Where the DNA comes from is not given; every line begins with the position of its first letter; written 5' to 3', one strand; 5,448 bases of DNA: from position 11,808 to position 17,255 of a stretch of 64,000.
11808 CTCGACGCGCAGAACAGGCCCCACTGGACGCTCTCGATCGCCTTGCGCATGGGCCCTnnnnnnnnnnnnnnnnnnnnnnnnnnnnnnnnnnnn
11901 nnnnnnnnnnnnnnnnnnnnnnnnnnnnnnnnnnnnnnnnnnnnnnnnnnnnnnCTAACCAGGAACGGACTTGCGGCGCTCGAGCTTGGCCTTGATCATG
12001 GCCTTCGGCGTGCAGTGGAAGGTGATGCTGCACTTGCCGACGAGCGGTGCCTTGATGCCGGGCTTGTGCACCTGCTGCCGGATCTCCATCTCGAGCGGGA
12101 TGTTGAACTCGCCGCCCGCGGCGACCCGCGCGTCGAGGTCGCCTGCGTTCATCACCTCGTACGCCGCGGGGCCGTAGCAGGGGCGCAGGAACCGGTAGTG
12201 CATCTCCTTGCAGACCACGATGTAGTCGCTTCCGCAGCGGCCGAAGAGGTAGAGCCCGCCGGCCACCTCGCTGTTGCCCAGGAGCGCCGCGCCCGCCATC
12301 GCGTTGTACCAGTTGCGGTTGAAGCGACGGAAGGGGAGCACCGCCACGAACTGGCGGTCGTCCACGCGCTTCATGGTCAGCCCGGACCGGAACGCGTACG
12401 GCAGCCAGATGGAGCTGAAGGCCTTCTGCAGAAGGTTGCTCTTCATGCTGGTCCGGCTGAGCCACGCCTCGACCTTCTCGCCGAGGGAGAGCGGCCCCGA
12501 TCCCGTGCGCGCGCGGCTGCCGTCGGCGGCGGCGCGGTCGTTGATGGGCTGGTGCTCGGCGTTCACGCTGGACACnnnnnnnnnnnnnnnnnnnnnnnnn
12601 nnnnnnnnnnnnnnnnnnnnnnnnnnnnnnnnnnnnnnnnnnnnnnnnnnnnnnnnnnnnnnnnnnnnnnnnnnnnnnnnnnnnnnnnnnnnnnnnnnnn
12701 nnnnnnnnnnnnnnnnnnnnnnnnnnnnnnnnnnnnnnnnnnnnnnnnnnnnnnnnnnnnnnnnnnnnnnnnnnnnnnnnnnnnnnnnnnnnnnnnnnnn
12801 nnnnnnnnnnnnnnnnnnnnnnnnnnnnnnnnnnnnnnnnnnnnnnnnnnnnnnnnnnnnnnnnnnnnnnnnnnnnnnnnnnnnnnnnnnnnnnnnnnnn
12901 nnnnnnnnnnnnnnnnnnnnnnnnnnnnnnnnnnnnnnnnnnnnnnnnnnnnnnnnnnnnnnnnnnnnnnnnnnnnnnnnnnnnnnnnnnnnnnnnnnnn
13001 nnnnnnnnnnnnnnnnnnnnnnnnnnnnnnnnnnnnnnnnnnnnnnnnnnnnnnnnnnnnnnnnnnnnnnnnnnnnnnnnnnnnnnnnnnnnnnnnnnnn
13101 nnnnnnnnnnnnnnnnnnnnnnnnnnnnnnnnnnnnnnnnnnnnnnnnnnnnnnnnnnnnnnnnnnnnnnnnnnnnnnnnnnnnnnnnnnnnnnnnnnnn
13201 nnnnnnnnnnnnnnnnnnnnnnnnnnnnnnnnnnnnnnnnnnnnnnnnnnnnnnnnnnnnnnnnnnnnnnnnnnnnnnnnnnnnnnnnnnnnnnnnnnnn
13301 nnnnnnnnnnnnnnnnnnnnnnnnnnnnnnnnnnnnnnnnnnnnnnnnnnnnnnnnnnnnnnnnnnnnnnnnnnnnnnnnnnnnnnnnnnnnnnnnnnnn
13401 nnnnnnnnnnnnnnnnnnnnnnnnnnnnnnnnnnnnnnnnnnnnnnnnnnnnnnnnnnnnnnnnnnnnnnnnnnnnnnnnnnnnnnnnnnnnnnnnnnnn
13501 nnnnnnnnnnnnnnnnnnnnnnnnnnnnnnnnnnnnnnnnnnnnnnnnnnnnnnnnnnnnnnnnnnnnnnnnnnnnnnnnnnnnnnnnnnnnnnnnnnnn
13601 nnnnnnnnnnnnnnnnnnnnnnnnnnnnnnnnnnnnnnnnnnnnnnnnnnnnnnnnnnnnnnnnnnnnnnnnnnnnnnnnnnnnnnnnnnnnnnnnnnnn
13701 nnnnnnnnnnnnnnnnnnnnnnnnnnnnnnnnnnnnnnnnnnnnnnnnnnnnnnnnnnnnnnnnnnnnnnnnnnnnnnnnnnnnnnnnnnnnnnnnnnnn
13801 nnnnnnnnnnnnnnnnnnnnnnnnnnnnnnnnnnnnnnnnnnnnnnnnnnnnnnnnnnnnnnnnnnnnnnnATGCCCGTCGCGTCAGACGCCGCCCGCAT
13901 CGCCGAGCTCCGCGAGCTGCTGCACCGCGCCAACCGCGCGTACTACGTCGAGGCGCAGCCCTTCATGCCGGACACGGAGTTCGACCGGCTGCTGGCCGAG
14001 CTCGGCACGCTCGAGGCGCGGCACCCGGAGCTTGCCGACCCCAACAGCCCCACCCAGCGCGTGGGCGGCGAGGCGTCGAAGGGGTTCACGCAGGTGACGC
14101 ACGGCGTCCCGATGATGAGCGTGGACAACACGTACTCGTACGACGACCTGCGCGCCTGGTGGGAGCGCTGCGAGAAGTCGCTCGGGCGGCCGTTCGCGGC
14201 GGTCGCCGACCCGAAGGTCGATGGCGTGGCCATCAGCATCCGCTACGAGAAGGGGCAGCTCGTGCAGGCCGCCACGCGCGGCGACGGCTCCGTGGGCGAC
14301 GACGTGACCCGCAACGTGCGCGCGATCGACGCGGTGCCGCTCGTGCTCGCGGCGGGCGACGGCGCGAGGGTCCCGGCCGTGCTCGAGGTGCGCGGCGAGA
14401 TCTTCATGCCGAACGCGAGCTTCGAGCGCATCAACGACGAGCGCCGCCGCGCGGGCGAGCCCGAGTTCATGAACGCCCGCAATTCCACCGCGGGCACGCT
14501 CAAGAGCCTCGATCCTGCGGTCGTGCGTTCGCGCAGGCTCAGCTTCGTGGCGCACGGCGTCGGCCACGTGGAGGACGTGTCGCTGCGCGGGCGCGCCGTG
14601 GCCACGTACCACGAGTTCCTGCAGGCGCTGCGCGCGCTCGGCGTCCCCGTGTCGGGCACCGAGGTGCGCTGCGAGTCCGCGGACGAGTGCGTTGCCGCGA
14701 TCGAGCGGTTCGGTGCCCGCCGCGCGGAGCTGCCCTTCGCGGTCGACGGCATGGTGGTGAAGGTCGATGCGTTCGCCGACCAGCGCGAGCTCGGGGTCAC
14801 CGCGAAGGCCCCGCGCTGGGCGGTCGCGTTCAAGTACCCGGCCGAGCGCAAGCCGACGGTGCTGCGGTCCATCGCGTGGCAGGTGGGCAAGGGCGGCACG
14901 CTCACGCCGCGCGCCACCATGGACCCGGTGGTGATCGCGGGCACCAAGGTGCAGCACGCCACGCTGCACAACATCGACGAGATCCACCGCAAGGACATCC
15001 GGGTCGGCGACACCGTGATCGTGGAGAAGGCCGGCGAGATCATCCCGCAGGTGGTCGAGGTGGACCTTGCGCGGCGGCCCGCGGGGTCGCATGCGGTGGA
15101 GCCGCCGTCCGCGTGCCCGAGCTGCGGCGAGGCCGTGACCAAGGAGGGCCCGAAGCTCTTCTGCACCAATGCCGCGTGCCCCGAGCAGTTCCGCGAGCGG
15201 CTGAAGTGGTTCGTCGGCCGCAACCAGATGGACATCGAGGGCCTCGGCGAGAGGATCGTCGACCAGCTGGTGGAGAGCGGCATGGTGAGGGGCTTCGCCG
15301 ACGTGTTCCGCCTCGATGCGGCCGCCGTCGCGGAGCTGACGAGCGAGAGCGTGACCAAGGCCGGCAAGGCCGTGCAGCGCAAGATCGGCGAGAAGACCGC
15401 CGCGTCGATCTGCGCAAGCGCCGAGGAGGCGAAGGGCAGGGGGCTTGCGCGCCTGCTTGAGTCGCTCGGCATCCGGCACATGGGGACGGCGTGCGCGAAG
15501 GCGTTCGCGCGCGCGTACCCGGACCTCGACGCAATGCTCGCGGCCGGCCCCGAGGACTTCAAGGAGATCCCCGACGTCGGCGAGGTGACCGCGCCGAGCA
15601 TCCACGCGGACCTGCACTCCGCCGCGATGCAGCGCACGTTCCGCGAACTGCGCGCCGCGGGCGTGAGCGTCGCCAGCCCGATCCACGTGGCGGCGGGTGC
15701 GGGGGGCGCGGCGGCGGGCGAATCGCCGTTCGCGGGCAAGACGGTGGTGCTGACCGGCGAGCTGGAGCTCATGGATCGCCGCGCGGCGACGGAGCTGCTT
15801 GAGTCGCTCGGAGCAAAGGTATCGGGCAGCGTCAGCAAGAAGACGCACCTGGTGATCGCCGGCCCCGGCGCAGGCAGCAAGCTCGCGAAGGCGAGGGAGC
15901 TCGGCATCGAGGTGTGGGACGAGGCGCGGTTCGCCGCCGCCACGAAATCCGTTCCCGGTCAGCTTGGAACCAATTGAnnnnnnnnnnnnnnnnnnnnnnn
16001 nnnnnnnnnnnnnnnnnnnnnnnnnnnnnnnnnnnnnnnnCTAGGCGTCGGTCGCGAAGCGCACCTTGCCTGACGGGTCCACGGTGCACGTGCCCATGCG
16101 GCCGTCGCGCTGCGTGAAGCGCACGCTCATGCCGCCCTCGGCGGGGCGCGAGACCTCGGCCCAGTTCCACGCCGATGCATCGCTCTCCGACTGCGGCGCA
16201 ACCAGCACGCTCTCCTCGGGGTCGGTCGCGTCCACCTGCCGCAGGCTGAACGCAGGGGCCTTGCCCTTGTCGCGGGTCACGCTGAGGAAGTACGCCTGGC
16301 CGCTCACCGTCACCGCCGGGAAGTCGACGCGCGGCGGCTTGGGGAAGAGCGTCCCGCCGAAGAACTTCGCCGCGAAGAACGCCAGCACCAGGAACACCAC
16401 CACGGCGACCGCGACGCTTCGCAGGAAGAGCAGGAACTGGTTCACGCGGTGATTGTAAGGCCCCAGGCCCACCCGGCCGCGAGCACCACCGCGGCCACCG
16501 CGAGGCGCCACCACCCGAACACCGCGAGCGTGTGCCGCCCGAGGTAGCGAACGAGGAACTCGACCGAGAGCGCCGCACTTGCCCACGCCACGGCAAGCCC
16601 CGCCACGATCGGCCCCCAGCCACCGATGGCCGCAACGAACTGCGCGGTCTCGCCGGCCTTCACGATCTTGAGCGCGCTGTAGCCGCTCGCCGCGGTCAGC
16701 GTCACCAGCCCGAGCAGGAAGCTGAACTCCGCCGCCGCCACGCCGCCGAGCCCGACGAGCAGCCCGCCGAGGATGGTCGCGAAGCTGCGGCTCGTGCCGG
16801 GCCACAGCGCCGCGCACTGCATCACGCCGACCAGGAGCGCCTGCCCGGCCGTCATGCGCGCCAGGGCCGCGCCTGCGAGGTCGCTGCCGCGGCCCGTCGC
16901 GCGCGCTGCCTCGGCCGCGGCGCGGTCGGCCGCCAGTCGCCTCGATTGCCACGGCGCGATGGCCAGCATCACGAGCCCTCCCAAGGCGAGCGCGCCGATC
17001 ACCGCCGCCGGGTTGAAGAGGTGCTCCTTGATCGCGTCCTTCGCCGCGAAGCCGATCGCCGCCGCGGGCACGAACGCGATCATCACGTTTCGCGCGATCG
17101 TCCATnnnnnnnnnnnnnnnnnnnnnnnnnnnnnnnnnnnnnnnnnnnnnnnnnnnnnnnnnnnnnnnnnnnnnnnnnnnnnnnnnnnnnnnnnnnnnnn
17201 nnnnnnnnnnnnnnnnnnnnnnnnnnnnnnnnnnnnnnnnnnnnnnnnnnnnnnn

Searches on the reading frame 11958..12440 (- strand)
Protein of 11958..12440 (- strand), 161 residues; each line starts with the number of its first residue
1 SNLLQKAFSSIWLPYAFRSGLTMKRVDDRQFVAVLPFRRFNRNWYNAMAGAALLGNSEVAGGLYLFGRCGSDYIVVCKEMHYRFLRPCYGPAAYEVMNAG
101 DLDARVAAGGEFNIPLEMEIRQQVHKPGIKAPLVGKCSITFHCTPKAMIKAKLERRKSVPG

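Call 54: search_solved_structures(query=window:11958-12440:-, max_evalue=5)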
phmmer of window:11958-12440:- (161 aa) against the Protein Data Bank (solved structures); distinct sequences matched with E-value up to 5: 1.
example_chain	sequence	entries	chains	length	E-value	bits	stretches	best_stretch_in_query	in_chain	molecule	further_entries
1sh8_A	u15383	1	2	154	0.01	18.8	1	14-120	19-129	hypothetical protein PA5026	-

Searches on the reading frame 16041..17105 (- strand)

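Call 16: search_protein_families(library=pfam, proteins=[window:16041-17105:-])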
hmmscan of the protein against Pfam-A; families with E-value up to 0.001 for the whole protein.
window:16041-17105:- (354 aa): 0 families

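Call 53: search_protein_families(library=pfam, proteins=[window:16041-17105:-], max_evalue=5)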
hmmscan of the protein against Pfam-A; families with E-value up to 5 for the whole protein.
window:16041-17105:- (354 aa): 1 family
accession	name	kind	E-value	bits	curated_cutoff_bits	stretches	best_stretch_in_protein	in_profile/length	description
PF08323.17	Glyco_transf_5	-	0.33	11.1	22.7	1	175-202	13-42/239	Starch synthase catalytic domain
